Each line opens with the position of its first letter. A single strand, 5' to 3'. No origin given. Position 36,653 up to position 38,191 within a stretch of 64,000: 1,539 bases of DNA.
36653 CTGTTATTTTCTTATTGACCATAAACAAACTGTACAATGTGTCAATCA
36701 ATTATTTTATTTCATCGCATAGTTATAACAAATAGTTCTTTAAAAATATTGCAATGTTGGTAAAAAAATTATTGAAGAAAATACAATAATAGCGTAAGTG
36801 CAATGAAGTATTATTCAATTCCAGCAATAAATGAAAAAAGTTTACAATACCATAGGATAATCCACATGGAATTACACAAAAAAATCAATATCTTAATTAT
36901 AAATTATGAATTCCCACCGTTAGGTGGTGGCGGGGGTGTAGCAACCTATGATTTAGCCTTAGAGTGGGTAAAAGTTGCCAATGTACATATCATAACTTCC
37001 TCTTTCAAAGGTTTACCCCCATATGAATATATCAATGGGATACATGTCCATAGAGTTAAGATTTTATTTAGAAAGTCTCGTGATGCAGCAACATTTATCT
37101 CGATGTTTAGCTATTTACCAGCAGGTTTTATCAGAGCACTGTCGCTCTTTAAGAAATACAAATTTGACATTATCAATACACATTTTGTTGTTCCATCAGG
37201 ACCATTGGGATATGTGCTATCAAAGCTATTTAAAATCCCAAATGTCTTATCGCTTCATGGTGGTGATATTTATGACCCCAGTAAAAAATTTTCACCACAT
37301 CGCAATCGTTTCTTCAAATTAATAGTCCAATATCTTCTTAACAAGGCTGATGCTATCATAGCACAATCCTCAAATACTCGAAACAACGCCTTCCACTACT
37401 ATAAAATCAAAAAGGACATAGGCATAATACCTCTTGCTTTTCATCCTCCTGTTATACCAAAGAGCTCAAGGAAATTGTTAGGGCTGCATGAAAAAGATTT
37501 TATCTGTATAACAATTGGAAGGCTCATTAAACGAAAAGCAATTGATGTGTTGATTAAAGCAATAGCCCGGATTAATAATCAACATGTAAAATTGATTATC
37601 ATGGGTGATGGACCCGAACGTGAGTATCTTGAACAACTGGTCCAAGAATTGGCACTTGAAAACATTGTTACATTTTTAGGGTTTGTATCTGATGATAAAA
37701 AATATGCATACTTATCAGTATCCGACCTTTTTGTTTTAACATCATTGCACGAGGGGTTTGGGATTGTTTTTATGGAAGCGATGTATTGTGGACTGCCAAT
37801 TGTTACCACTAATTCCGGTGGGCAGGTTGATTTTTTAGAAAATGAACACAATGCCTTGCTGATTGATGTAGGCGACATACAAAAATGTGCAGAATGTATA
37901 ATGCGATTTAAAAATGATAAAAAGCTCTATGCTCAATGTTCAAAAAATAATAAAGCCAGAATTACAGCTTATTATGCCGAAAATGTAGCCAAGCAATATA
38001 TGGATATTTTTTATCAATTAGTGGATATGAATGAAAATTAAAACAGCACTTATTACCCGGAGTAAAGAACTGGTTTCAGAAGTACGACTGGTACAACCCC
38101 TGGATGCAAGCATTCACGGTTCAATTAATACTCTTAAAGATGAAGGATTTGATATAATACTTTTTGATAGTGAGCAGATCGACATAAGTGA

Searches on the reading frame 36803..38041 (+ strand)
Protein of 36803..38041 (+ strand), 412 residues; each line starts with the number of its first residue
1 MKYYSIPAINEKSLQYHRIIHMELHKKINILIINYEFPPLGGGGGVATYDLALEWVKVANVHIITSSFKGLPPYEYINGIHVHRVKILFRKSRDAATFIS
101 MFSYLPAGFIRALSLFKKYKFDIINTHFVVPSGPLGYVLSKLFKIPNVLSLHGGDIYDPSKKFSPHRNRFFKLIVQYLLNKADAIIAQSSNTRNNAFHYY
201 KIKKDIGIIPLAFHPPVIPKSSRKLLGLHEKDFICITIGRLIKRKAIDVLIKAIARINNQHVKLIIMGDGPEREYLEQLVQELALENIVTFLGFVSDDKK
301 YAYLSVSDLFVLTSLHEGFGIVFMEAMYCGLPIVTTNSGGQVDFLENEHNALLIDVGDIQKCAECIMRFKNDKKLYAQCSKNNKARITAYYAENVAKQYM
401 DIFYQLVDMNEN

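Call 54: search_protein_families(library=pfam, proteins=[window:36803-38041:+])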
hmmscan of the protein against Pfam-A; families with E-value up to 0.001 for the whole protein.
window:36803-38041:+ (412 aa): 7 families
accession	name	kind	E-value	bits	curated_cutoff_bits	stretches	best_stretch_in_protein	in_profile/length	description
PF00534.26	Glycos_transf_1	-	4.5e-45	153.7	26.4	1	223-385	6-171/172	Glycosyl transferases group 1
PF13692.12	Glyco_trans_1_4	-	1.3e-35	123.2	27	1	234-369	3-139/142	Glycosyl transferases group 1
PF13439.12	Glyco_transf_4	-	1.9e-19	70.8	28.5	1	42-210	2-163/170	Glycosyltransferase Family 4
PF13477.12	Glyco_trans_4_2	-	2e-14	54.3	23.4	1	58-189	24-139/139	Glycosyl transferase 4-like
PF20706.3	GT4-conflict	-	5.8e-14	52.3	26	1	223-349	190-324/385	Family 4 Glycosyltransferase in conflict systems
PF13579.12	Glyco_trans_4_4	-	5.7e-12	46.7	29.7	1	42-194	1-140/158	Glycosyl transferase 4-like domain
PF13524.12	Glyco_trans_1_2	-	6.3e-05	23.4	25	1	251-400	6-143/144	Glycosyl transferase-like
